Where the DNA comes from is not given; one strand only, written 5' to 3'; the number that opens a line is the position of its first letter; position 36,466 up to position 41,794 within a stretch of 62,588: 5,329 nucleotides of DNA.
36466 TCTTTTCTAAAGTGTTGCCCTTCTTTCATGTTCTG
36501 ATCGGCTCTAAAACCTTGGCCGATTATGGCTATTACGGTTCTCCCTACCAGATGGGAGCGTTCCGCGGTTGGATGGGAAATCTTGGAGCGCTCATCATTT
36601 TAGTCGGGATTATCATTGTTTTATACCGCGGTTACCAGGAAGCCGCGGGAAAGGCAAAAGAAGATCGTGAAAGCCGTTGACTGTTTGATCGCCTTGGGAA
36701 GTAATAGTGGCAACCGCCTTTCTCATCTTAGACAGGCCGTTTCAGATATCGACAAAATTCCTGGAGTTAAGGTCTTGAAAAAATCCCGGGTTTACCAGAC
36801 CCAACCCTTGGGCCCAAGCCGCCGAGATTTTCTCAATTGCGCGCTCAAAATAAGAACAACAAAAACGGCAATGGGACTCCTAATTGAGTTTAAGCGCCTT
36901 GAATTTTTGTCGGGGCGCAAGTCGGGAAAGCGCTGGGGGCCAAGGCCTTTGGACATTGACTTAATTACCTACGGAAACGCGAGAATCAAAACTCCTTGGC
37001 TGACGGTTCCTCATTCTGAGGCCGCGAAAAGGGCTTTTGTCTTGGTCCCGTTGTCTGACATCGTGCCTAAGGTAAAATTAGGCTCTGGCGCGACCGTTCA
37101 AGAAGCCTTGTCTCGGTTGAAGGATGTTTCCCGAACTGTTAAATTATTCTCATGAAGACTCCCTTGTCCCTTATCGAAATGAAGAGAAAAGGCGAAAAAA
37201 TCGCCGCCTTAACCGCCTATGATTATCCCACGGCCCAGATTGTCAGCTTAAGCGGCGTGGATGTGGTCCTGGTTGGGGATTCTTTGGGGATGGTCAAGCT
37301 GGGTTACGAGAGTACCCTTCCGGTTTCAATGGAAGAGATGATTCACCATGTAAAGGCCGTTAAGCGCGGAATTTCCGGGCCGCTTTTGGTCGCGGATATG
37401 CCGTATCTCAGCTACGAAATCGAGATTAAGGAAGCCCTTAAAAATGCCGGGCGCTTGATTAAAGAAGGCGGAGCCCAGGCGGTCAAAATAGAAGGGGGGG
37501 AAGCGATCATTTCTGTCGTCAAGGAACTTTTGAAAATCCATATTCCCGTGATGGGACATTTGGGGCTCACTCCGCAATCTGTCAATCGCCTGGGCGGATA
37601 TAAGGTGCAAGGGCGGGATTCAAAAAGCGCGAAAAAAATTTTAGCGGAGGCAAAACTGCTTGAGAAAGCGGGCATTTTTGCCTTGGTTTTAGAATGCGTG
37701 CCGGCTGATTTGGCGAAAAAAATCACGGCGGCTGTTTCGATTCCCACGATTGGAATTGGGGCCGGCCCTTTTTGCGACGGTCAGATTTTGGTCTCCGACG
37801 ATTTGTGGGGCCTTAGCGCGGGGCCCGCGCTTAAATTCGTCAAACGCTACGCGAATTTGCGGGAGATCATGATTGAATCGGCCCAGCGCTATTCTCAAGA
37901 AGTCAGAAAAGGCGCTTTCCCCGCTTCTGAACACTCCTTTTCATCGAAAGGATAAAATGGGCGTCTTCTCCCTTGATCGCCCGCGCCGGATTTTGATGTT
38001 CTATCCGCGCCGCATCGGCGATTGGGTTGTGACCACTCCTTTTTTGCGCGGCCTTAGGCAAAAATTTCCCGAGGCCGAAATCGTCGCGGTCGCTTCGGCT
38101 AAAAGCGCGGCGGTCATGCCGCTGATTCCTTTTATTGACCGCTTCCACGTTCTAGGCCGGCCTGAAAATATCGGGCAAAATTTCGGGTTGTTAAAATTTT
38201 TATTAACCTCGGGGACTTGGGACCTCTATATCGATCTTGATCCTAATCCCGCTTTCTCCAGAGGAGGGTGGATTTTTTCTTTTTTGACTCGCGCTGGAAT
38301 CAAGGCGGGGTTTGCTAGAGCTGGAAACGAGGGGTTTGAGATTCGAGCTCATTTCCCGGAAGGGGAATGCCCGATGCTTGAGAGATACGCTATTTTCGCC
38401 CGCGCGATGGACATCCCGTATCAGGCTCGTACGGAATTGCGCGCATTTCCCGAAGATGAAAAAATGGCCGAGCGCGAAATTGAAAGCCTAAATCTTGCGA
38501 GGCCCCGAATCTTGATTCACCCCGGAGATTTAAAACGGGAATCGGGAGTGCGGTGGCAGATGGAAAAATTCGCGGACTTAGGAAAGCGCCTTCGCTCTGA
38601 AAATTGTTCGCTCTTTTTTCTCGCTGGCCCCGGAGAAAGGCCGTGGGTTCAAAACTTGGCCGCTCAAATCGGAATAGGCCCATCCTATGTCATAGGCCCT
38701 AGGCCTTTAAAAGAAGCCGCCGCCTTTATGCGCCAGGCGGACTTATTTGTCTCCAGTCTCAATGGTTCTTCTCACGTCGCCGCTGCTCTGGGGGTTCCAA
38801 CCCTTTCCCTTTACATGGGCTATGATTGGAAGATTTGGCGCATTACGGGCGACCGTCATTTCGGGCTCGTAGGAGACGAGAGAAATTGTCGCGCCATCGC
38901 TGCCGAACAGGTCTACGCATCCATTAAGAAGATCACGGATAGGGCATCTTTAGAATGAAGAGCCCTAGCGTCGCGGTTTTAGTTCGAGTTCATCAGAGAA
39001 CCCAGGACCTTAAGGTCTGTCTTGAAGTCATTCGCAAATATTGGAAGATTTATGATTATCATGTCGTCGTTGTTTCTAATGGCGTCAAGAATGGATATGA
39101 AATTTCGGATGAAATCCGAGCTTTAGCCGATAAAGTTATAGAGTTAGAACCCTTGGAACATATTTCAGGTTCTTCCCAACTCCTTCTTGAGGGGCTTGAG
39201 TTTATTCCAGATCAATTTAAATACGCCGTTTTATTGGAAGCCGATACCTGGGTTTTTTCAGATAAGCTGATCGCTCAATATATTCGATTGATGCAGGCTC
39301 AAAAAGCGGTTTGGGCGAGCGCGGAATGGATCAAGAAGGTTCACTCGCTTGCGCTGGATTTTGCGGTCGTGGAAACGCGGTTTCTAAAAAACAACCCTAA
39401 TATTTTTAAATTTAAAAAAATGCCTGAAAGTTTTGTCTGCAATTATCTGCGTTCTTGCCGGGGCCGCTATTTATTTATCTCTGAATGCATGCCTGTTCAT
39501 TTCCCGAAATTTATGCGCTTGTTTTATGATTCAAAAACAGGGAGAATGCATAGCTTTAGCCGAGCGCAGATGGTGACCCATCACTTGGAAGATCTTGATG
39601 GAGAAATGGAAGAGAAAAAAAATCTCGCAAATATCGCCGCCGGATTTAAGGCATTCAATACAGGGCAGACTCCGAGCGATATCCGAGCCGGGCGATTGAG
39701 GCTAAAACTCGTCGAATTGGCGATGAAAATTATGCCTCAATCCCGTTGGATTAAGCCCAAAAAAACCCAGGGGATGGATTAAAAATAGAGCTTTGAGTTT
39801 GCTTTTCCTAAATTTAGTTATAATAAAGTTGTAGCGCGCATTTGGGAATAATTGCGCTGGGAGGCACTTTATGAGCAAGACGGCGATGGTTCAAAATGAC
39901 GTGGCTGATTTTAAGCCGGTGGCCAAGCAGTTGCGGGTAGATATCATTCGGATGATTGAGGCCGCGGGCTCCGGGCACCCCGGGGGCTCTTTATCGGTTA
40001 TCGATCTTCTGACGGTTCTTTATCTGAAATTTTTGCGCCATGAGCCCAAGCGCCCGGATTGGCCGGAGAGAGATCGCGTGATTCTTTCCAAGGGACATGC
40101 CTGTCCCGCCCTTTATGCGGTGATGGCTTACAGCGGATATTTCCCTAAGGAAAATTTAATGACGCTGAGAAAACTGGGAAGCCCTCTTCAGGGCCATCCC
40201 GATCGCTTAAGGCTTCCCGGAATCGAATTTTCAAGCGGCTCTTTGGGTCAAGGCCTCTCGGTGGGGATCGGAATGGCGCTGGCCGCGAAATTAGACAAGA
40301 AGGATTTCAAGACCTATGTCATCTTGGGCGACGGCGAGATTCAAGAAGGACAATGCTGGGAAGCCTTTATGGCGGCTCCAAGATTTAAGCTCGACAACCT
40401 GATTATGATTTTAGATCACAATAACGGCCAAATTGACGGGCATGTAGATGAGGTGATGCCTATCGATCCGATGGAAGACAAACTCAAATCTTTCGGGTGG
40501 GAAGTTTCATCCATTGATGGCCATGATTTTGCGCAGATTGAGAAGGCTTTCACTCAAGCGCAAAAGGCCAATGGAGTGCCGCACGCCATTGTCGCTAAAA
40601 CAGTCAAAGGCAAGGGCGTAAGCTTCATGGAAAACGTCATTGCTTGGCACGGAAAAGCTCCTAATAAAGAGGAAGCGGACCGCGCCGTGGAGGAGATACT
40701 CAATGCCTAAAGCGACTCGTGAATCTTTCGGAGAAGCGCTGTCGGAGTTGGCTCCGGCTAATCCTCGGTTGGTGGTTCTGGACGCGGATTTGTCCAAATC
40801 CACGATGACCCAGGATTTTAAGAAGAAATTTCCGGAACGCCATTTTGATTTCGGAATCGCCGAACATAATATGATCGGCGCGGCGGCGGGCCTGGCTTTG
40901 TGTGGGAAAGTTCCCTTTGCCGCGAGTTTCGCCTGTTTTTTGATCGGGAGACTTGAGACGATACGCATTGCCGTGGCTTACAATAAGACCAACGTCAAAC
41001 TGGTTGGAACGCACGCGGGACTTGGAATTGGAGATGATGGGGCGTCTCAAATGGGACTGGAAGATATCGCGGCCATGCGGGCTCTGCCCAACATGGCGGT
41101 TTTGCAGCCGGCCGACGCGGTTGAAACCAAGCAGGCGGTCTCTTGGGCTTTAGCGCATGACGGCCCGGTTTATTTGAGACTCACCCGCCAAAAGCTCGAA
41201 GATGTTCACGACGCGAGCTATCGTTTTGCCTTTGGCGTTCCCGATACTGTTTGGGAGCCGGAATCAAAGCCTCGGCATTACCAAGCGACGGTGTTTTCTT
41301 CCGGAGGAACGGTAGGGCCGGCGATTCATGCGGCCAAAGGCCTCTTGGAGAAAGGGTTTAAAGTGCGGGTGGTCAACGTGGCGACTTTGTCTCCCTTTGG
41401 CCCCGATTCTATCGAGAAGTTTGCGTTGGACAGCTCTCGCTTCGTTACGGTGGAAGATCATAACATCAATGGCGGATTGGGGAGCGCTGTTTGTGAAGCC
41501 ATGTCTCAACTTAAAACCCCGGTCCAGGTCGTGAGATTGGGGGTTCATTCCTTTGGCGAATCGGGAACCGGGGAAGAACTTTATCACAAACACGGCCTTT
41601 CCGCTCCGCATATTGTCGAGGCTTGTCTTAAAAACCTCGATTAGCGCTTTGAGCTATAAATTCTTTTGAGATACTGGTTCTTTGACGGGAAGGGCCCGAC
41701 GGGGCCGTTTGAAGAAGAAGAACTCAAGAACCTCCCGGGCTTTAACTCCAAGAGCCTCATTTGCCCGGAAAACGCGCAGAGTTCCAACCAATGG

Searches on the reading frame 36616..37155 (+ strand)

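Call 12: search_protein_families(library=pfam, proteins=[window:36616-37155:+], max_evalue=0.01)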
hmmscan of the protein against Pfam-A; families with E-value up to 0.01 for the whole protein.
window:36616-37155:+ (179 aa): 1 family
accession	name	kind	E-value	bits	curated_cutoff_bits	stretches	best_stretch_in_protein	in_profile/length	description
PF01288.25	HPPK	-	1.6e-33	116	25.7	1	25-151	2-116/116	7,8-dihydro-6-hydroxymethylpterin-pyrophosphokinase (HPPK)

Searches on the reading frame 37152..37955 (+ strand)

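Call 18: search_protein_families(library=pfam, proteins=[window:37152-37955:+], max_evalue=0.001)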
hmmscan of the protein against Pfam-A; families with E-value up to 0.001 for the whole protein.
window:37152-37955:+ (267 aa): 2 families
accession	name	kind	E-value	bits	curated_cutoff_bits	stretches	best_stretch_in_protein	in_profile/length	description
PF02548.21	Pantoate_transf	-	2.6e-112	374.9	28.7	1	6-258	6-258/259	Ketopantoate hydroxymethyltransferase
PF13714.12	PEP_mutase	-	0.00091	19.3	31.5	0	9-116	3-107/240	Phosphoenolpyruvate phosphomutase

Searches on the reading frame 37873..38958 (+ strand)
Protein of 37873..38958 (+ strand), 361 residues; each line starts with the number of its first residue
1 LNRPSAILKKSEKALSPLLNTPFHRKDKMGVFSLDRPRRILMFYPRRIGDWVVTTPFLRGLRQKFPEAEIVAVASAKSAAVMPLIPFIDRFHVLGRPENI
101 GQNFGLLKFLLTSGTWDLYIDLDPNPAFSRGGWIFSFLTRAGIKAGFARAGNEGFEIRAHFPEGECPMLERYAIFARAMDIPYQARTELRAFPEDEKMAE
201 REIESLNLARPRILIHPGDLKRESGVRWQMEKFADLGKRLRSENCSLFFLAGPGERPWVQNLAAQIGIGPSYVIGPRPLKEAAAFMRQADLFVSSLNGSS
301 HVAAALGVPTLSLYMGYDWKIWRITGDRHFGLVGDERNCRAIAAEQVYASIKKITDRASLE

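Call 18: search_protein_families(library=pfam, proteins=[window:37873-38958:+], max_evalue=0.001)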
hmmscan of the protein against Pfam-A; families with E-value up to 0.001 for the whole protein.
window:37873-38958:+ (361 aa): 2 families
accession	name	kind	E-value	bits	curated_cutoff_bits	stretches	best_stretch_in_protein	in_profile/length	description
PF01075.23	Glyco_transf_9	-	2.8e-19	69.8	22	1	136-334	29-229/247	Glycosyltransferase family 9 (heptosyltransferase)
PF13692.12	Glyco_trans_1_4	-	3.6e-05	24.5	27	1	212-312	2-105/142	Glycosyl transferases group 1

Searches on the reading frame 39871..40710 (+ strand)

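Call 18: search_protein_families(library=pfam, proteins=[window:39871-40710:+], max_evalue=0.001)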
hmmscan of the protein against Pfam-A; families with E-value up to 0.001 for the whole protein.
window:39871-40710:+ (279 aa): 4 families
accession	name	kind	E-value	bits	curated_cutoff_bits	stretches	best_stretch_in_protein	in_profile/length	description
PF00456.26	Transketolase_N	-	2.8e-59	201.2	22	1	17-270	5-269/334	Transketolase, thiamine diphosphate binding domain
PF13292.11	DXP_synthase_N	-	1.6e-15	57.5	21.2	1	11-192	15-179/274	1-deoxy-D-xylulose-5-phosphate synthase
PF00676.26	E1_dh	-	1.4e-05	24.6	22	1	122-231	100-208/300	Dehydrogenase E1 component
PF02775.26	TPP_enzyme_C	-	0.00028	21.1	21.9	0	123-182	28-81/151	Thiamine pyrophosphate enzyme, C-terminal TPP binding domain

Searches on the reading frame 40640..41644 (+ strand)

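Call 18: search_protein_families(library=pfam, proteins=[window:40640-41644:+], max_evalue=0.001)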
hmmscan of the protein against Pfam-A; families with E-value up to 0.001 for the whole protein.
window:40640-41644:+ (334 aa): 4 families
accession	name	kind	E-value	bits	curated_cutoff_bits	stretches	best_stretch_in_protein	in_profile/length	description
PF02779.29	Transket_pyr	-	1.1e-47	162.4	27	1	24-186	3-172/174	Transketolase, pyrimidine binding domain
PF02780.25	Transketolase_C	-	1.1e-21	77.5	25.9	1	215-325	11-124/124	Transketolase, C-terminal domain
PF22613.1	Transketolase_C_1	-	3.4e-07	30.9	27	1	212-320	10-112/113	Transketolase-like TK C-terminal domain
PF17147.9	PFOR_II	-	0.00052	20.8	27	0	218-297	5-88/102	Pyruvate:ferredoxin oxidoreductase core domain II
